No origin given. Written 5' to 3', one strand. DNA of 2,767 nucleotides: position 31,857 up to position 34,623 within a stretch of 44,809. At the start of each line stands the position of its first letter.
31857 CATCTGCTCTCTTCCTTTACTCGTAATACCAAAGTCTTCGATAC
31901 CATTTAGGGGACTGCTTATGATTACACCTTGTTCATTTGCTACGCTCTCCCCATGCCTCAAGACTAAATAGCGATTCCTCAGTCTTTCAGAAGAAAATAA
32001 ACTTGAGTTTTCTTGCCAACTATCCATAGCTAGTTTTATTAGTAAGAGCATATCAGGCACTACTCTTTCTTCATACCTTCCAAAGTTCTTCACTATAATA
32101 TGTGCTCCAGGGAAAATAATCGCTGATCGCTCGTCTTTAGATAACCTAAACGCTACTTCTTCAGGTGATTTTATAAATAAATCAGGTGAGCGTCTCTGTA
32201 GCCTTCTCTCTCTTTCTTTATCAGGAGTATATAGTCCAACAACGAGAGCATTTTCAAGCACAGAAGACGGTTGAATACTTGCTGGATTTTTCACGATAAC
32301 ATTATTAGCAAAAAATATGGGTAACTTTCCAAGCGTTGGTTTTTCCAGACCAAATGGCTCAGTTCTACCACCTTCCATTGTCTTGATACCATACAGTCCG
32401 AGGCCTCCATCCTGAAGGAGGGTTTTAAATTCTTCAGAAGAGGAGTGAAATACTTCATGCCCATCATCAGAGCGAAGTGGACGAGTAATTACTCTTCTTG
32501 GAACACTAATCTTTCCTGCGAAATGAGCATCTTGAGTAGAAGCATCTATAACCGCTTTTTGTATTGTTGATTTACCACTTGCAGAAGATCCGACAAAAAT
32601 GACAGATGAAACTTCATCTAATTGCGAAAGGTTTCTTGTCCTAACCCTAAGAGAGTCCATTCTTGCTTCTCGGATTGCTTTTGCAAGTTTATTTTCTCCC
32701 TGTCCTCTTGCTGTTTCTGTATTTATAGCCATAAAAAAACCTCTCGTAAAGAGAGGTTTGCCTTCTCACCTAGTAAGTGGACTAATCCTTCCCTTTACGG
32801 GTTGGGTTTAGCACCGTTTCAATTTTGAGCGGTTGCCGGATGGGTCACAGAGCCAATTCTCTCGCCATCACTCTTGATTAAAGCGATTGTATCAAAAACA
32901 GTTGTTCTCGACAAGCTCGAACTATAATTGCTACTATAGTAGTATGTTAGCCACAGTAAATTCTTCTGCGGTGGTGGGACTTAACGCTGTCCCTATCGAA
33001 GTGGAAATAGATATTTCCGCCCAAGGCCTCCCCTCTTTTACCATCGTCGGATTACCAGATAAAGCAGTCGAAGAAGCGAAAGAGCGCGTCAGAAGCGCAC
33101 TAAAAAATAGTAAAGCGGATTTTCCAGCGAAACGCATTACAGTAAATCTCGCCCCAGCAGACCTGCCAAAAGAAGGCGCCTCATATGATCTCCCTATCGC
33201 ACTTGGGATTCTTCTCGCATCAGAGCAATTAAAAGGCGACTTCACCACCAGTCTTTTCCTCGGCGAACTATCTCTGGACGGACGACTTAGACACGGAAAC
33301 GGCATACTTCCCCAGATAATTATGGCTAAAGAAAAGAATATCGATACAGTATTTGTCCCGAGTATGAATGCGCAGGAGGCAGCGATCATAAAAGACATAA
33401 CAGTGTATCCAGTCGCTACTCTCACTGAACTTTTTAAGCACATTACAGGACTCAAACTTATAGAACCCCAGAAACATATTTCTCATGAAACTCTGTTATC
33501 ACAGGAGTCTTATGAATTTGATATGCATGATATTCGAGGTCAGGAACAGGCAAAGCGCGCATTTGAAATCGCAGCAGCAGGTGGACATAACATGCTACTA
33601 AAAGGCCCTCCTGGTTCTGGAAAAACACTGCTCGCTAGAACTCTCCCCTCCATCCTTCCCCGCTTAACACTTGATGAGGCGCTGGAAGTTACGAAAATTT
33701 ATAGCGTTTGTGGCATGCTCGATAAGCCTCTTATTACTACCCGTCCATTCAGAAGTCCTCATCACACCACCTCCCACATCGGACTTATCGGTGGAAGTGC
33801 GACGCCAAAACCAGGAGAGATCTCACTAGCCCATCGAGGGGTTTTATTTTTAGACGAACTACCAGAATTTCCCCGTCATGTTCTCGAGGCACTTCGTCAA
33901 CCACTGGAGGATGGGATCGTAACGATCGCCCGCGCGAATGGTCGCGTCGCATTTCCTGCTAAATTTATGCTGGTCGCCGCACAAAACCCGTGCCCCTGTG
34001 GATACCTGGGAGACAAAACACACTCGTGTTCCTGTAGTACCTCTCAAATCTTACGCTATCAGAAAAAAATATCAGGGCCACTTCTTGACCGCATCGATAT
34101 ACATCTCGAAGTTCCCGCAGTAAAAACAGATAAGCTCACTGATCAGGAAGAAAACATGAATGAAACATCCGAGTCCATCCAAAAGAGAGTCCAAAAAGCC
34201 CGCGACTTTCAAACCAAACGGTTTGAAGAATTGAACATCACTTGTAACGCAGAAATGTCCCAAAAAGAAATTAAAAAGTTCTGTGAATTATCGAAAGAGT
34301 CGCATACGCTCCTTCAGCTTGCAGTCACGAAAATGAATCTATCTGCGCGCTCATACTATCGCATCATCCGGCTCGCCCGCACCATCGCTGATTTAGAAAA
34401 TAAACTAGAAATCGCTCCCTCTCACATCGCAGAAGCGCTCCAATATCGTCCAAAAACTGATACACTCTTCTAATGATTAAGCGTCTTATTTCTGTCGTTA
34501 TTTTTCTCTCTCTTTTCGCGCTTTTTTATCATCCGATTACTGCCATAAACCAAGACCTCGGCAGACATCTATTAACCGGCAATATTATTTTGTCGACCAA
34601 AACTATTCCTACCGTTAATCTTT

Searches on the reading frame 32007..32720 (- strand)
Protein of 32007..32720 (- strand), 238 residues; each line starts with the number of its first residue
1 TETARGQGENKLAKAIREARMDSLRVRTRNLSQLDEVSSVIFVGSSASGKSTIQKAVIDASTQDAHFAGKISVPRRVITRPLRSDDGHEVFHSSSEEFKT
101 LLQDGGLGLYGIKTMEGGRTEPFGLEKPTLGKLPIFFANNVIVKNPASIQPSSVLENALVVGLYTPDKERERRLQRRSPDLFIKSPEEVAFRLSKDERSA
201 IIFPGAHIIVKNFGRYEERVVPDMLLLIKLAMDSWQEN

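Call 42: search_solved_structures(query=A3, max_evalue=1, show_alignments=2)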
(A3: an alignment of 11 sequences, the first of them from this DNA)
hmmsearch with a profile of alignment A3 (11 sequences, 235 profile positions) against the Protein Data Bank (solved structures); distinct sequences matched with E-value up to 1: 26.
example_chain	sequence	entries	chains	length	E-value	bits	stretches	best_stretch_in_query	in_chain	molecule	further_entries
6c2u_A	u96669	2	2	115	6.9e-05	25.5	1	35-63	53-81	phosphate-loop protein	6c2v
2qor_A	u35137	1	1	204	0.00094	21.8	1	34-201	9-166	Guanylate kinase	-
6qe7_A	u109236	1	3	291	0.0016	21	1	93-149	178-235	Anti-sigma-I factor RsgI3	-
3tr0_A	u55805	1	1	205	0.0068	18.9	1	40-108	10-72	Guanylate kinase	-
3ney_A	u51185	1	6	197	0.0083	18.7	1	38-106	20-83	55 kDa erythrocyte membrane protein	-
6mfu_A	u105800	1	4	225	0.027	17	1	40-108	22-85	Guanylate kinase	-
5c1s_A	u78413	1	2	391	0.028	16.9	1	21-63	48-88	Small GTPase EhRabX3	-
5c1t_A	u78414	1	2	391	0.028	16.9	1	21-63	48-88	Small GTPase EhRabX3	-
4f4j_A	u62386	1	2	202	0.043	16.4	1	39-108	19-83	Guanylate kinase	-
3cph_A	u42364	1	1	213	0.11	15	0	24-60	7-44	Ras-related protein SEC4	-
3tau_A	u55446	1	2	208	0.19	14.2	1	40-108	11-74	Guanylate kinase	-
5zui_A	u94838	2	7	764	0.2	14.2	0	18-66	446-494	Heat Shock Protein 104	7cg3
28rz_A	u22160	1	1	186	0.33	13.4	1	40-108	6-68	Guanylate kinase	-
6wct_A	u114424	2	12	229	0.33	13.4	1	41-108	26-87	Guanylate kinase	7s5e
1znw_A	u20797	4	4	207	0.37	13.3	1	40-108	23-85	Guanylate kinase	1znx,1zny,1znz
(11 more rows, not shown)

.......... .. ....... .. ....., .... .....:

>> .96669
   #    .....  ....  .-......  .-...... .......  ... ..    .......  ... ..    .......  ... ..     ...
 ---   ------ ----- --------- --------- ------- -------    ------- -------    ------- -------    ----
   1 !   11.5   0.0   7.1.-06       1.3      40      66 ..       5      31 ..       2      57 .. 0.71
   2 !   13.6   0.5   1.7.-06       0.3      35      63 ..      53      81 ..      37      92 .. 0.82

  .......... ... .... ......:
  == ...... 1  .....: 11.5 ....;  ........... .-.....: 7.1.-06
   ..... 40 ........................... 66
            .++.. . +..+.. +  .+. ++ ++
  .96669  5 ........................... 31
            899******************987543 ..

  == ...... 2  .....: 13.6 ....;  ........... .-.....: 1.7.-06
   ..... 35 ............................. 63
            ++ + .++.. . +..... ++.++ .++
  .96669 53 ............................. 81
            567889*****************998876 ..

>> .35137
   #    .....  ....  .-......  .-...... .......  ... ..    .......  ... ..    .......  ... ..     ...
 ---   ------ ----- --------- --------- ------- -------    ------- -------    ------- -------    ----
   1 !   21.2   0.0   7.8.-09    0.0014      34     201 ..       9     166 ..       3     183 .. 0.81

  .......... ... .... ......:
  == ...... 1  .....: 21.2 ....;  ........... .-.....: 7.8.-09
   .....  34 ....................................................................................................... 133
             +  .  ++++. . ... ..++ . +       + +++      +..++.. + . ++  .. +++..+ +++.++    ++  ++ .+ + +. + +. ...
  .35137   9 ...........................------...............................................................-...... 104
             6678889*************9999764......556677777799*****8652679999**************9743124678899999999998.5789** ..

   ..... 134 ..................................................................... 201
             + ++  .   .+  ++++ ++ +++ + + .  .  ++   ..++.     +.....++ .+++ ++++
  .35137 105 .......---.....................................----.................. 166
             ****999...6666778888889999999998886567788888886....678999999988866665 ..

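Call 43: search_protein_families(library=pfam, alignment_id=A3, max_evalue=0.1)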
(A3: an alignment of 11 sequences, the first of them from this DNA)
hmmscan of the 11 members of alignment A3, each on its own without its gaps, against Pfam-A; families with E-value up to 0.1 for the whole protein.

A. member 1, seq(238 aa): 2 families
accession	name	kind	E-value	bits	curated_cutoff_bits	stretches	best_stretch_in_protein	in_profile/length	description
PF00625.27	Guanylate_kin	-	0.00032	20.9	25.2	1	39-103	4-64/182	Guanylate kinase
PF13555.12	AAA_29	-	0.06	13.5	27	0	37-56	22-41/61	P-loop containing region of AAA domain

B. families by the number of members that match (of 11 scanned): 15 families
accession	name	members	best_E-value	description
PF03193.22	RsgA_GTPase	8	0.00025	RsgA GTPase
PF00625.27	Guanylate_kin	7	8.3e-05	Guanylate kinase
PF13555.12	AAA_29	7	0.0016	P-loop containing region of AAA domain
PF19787.4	DUF6271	1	0.0049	Family of unknown function (DUF6271)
PF08477.19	Roc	1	0.0088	Ras of Complex, Roc, domain of DAPkinase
PF13238.12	AAA_18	1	0.032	AAA domain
PF21523.3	ParM_N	1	0.032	Plasmid segregation protein ParM, C-terminal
PF00005.33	ABC_tran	1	0.047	ABC transporter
PF15634.11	Tox-ART-HYE1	1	0.054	HYE1 signature containing ADP-ribosyltransferase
PF00735.24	Septin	1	0.07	Septin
PF13671.12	AAA_33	1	0.074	AAA domain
PF13521.12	AAA_28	1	0.077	AAA domain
PF10662.15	PduV-EutP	1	0.079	Ethanolamine utilisation - propanediol utilisation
PF01926.29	MMR_HSR1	1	0.082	50S ribosome-binding GTPase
PF00009.33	GTP_EFTU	1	0.088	Elongation factor Tu GTP binding domain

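Call 50: predict_structure(alignment_id=A3)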
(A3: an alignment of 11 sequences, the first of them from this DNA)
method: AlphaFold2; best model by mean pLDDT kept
length: 238 residues; sequences in the alignment: 11
mean_pLDDT: 88.4   pTM: 0.87
mean pLDDT of the five models: 88.4, 88.0, 87.9, 87.6, 85.5
residues with pLDDT >= 90: 144; 70-90: 83; 50-70: 3; < 50: 8
segments of 3 or more residues with pLDDT < 50: 1-8
pLDDT, mean of each block of 10 residues (from residue 1): 47 89 91 89 92 95 93 94 85 94 95 88 94 94 83 90 92 91 92 84 85 86 96 85
secondary structure, 60 per line:
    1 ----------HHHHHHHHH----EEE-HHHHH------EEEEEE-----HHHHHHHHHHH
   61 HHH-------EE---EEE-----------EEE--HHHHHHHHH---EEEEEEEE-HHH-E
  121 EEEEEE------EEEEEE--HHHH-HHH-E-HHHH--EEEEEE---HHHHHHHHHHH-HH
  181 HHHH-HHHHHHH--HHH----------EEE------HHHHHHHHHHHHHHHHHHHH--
elements in order: H11-19 E24-26 H28-32 E39-44 H50-63 E76-78 E90-92 H95-103 E107-114 E120-126 E133-138 H141-144 H152-155 E158-163 H167-177 H179-184 H186-192 E208-210 H217-236

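Call 53: fold_search(model_id=the predicted structure, library=pdb)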
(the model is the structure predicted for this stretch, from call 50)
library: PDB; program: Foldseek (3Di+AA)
matches with E <= 10: 698; with E <= 0.001: 93
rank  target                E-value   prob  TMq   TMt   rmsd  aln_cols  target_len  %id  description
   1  6wct_A                1.7e-07  1.00  0.58  0.66   3.6       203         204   16  Crystal structure of a guanylate kinase from Stenotrophomonas maltophilia K279a bound to guanosine-5'-monophosphate (released 2020-04-08)
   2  7s5e_A                1.7e-07  1.00  0.55  0.63   4.1       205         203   17  Crystal structure of a guanylate kinase from Stenotrophomonas maltophilia K279a with heterogeneous ligand states of GM (released 2021-09-22)
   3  9jab_B                1.8e-07  1.00  0.56  0.67   4.2       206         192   14  Transition State Mimic(GMPK in complex with ADP, GMP , Mg2+, K+ and AlF4-) (released 2025-09-03)
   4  6wct_D                2.1e-07  1.00  0.53  0.60   4.3       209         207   19  Crystal structure of a guanylate kinase from Stenotrophomonas maltophilia K279a bound to guanosine-5'-monophosphate (released 2020-04-08)
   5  9lo3                  2.3e-07  1.00  0.59  0.70   3.8       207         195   14  Transition state analogue(GMPK in complex with GMP, ADP, Mg2+ and AlF4- at 277 K) (released 2025-09-10)
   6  2qor                  2.7e-07  1.00  0.54  0.64   4.3       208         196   16  Crystal structure of Plasmodium vivax guanylate kinase (released 2007-08-07)
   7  2f3t_C                3.6e-07  1.00  0.40  0.45   7.3       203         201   16  Crystal Structure Of E.coli Guanylate Kinase In Complex With Ganciclovir monophosphate (released 2006-05-30)
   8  1s96_B                4.1e-07  1.00  0.49  0.56   5.3       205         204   18  The 2.0 A X-ray structure of Guanylate Kinase from E.coli (released 2004-02-10)
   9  2f3t_B                4.3e-07  1.00  0.39  0.44   6.9       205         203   18  Crystal Structure Of E.coli Guanylate Kinase In Complex With Ganciclovir monophosphate (released 2006-05-30)
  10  7s5e_B                4.6e-07  1.00  0.55  0.65   3.8       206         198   16  Crystal structure of a guanylate kinase from Stenotrophomonas maltophilia K279a with heterogeneous ligand states of GM (released 2021-09-22)
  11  7luy_B                4.6e-07  1.00  0.52  0.59   4.3       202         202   17  Crystal Structure of guanylate kinase from Bartonella henselae str. Houston-1 (released 2021-03-17)
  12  9jai_B                4.9e-07  1.00  0.56  0.68   4.0       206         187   14  GMPK in complex with GMP and ADP (released 2025-09-03)
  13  7luy_C                5.6e-07  1.00  0.52  0.59   4.6       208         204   18  Crystal Structure of guanylate kinase from Bartonella henselae str. Houston-1 (released 2021-03-17)
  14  9jad                  6.3e-07  1.00  0.58  0.70   3.9       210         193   15  GMPK in complex with GMP and K+ (released 2025-09-03)
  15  7luy_A                6.3e-07  1.00  0.55  0.62   4.2       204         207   17  Crystal Structure of guanylate kinase from Bartonella henselae str. Houston-1 (released 2021-03-17)
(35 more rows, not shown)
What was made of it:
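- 31398..32732 (-): Regulated gene, 444 aa. Residues ~25-240 are a guanylate-kinase-fold P-loop kinase. Residues ~255-425 are a histidine phosphatase (His_Phos_1). AlphaFold model with pLDDT 88 and Foldseek matches to guanylate kinases at TM 0.55-0.70 (calls 50, 53).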

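Call 61: find_homologous_proteins(query=A3, max_evalue=0.00001)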
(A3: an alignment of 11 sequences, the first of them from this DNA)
Query A3 (11 sequences) (238 aa, profile of the alignment): 17 proteins with E <= 0.00001 among 8000 candidates.
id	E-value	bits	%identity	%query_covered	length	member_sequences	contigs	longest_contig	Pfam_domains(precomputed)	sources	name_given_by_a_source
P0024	4.7e-106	371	38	97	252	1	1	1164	-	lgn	-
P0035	3.1e-105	369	40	96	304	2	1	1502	-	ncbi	-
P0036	3.8e-100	352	41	86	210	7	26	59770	-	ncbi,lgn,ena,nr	ncbi:MAG: hypothetical protein UW39_C0018G0004 [Parcubacteria group bacterium GW2011_GWC2_44_17]|nr:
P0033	1.0e-99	351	39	93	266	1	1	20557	-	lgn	-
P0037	9.3e-99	348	40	91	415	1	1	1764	PF00293.35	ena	-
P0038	5.4e-98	345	38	96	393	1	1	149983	PF00293.35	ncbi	-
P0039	6.4e-98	345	40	92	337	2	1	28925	PF00293.35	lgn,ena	-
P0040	8.3e-97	341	40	90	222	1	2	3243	-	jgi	-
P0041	2.2e-96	340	43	80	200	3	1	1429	-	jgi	-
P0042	7.0e-96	338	40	90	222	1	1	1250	-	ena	-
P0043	1.9e-90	320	38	91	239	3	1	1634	-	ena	-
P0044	1.7e-80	288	56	90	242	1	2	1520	-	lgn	-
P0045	6.7e-74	266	45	95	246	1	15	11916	-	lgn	-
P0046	3.0e-60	221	44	52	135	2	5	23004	-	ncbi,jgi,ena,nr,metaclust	ncbi:MAG: hypothetical protein A2804_02290 [Candidatus Pacebacteria bacterium RIFCSPHIGHO2_01_FULL_4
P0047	4.8e-53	198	34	79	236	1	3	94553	-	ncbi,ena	-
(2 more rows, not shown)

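Call 62: find_encoding_contigs(protein=P0045, flank=3000, max_places=4)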
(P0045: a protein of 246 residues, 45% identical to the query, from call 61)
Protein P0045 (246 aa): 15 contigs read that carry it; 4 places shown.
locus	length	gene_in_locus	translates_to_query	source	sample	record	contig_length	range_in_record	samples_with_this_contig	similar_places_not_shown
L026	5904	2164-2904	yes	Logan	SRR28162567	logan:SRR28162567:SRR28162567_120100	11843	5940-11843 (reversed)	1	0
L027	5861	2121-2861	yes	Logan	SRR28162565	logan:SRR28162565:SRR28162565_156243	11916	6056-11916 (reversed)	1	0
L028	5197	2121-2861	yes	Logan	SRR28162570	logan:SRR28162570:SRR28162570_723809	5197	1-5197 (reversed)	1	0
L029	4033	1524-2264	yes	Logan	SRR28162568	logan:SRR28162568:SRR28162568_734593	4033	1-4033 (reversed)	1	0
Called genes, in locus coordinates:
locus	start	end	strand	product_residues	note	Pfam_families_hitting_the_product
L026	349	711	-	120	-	-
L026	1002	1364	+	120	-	-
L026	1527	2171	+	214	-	PF00300:His_Phos_1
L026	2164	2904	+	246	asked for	-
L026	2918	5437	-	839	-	-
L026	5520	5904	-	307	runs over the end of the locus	PF00890:FAD_binding_2 (weak), PF01134:GIDA (faint), PF01266:DAO (faint), PF01946:Thi4 (faint), PF07992:Pyr_redox_2, PF12831:FAD_oxidored (weak), PF13738:Pyr_redox_3, PF00070:Pyr_redox, +2 more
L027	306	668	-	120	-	-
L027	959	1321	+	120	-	-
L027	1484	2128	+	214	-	PF00300:His_Phos_1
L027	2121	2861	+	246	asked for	-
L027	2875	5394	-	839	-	-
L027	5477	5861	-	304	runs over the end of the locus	PF00890:FAD_binding_2 (weak), PF01134:GIDA (faint), PF01266:DAO (faint), PF01946:Thi4 (faint), PF07992:Pyr_redox_2, PF12831:FAD_oxidored (weak), PF13738:Pyr_redox_3, PF00070:Pyr_redox, +2 more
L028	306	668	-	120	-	-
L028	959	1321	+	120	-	-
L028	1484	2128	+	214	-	PF00300:His_Phos_1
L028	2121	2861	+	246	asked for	-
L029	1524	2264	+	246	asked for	-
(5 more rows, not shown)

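Call 63: find_encoding_contigs(protein=P0044, flank=3000, max_places=2)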
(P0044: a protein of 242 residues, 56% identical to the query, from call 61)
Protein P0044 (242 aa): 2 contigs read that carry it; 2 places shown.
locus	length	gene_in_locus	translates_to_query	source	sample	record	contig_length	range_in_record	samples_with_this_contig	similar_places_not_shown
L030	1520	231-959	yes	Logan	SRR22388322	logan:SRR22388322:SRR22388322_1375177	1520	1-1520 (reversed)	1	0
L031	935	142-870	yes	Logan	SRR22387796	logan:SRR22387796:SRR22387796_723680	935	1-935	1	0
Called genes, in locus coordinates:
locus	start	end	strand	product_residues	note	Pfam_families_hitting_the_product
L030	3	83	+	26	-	?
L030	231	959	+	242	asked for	-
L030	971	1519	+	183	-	?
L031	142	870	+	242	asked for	-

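Call 64: find_encoding_contigs(protein=P0047, flank=3000, max_places=2)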
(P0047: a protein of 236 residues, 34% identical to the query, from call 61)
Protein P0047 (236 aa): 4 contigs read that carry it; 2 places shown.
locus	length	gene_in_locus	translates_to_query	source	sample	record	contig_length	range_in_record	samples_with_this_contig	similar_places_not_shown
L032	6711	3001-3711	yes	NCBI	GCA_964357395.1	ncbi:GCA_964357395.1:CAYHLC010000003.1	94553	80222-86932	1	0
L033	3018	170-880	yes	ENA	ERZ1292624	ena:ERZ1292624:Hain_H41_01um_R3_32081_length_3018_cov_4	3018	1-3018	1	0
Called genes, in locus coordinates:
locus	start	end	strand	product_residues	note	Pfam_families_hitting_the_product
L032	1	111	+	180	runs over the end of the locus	-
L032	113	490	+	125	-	PF11964:SpoIIAA-like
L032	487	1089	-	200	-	-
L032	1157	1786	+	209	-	PF25231:DUF7847 (weak), PF06790:UPF0259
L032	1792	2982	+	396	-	PF00704:Glyco_hydro_18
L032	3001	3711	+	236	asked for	-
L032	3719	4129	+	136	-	PF00075:RNase_H, PF13456:RVT_3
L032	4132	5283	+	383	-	PF00586:AIRS, PF02769:AIRS_C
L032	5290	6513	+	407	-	PF13567:DUF4131, PF03772:Competence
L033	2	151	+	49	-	?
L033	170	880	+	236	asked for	-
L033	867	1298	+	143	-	PF00075:RNase_H, PF13456:RVT_3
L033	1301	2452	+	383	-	PF00586:AIRS, PF02769:AIRS_C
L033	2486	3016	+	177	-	?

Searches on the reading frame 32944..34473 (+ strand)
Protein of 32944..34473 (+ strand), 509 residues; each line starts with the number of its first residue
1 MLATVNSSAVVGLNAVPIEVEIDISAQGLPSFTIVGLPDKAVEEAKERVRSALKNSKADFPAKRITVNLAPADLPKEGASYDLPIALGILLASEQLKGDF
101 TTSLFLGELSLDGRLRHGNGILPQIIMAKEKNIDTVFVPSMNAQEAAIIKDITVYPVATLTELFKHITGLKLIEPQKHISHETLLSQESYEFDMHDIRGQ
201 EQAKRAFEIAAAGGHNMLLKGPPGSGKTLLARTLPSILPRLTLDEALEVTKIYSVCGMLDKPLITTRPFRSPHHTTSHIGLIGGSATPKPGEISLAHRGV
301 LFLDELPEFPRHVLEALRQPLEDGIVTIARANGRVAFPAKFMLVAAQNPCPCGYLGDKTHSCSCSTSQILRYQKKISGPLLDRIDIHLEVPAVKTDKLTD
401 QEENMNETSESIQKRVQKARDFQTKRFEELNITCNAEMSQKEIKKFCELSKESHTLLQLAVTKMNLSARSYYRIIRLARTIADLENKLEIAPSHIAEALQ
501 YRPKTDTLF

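Call 7: search_protein_families(library=pfam, proteins=[window:32944-34473:+], max_evalue=0.01)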
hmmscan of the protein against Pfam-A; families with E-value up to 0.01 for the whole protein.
window:32944-34473:+ (509 aa): 13 families
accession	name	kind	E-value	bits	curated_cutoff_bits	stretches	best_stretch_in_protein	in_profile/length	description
PF01078.27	Mg_chelatase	-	2.1e-95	318.5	20.3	1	193-397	1-206/207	Magnesium chelatase, subunit ChlI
PF13541.12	ChlI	-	2.8e-46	156.8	27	1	20-142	1-121/121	Subunit ChlI of Mg-chelatase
PF13335.12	Mg_chelatase_C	-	3.5e-32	111.3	26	1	407-502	2-94/94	Magnesium chelatase, subunit ChlI C-terminal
PF07728.20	AAA_5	-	5.4e-10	39.8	22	1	298-351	67-125/139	AAA domain (dynein-related subfamily)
PF00158.32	Sigma54_activat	-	3.2e-07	30.6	20.2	1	202-348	10-142/168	Sigma-54 interaction domain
PF00493.29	MCM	-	1.8e-06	27.7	23.3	1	289-386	113-200/224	MCM P-loop domain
PF05362.19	Lon_C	-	9.2e-06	25.8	21.1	1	47-166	75-201/205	Lon protease (S16) C-terminal proteolytic domain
PF05496.18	RuvB_N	-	8.6e-05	22.8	27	0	294-341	81-128/159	Holliday junction DNA helicase RuvB P-loop domain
PF13191.12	AAA_16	-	0.00021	22.3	32.6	1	202-239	11-49/167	AAA ATPase domain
PF13086.12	AAA_11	-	0.0017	18.6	27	0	203-241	6-41/257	AAA domain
PF07726.17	AAA_3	-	0.0018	18.6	27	0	217-350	2-113/131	ATPase family associated with various cellular activities (AAA)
PF00004.35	AAA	-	0.0029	18.5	21.2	0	217-234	1-18/131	ATPase family associated with various cellular activities (AAA)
PF13401.12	AAA_22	-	0.0092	16.7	27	0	216-240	7-31/130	AAA domain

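Call 8: search_protein_families(library=ncbifam, proteins=[window:32944-34473:+], max_evalue=0.01)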
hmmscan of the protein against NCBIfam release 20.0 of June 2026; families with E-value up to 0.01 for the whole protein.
window:32944-34473:+ (509 aa): 25 families
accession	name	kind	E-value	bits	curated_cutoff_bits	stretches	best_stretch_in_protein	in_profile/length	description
TIGR00368.1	TIGR00368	hypoth_equivalog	1.5e-189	630.7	362.4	1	5-502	1-499/499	YifB family Mg chelatase-like AAA ATPase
NF007365.0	PRK09862.1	equivalog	1.1e-133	446.6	530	1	2-503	3-493/506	YifB family Mg chelatase-like AAA ATPase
TIGR02902.1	spore_lonB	equivalog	2.5e-16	59.4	723.3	2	47-167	410-530/531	ATP-dependent protease LonB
TIGR00764.1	lon_rel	equivalog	8.4e-13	47.8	516.6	2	195-250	18-73/608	ATP-dependent protease LonB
TIGR02903.1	spore_lon_C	equivalog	5e-12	45.1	678.8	2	90-165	539-612/615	Lon family ATP-dependent protease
TIGR02442.1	Cob-chelat-sub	hypoth_equivalog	1.1e-08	34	779.45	1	284-349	114-179/641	putative cobaltochelatase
NF038308.1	RNA_repair_RtcR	equivalog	1.2e-07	30.9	650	1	201-322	191-303/530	RNA repair transcriptional activator RtcR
TIGR02031.1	BchD-ChlD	equivalog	4.6e-07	28.9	499.55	1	217-351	19-145/608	magnesium chelatase ATPase subunit D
TIGR00763.1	lon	equivalog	2.8e-06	26.1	608.05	1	60-167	683-794/795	endopeptidase La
TIGR02030.1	BchI-ChlI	equivalog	9.4e-06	25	466.95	1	281-349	115-183/337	magnesium chelatase ATPase subunit I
NF011953.0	PRK15424.1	equivalog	1e-05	24.4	703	1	144-344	169-367/538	propionate catabolism operon regulatory protein PrpR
NF003451.0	PRK05022.1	equivalog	2.1e-05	23.5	476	1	138-315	132-302/512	nitric oxide reductase transcriptional regulator NorR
TIGR02915.1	PEP_resp_reg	equivalog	5.9e-05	22.1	502.6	1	205-348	153-282/445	PEP-CTERM-box response regulator transcription factor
NF000868.0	PRK00080.1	equivalog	9.2e-05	21.5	282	0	193-235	23-72/330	Holliday junction branch migration DNA helicase RuvB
TIGR02329.1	propionate_PrpR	equivalog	0.00044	19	499.2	1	127-323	158-333/526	propionate catabolism operon regulatory protein PrpR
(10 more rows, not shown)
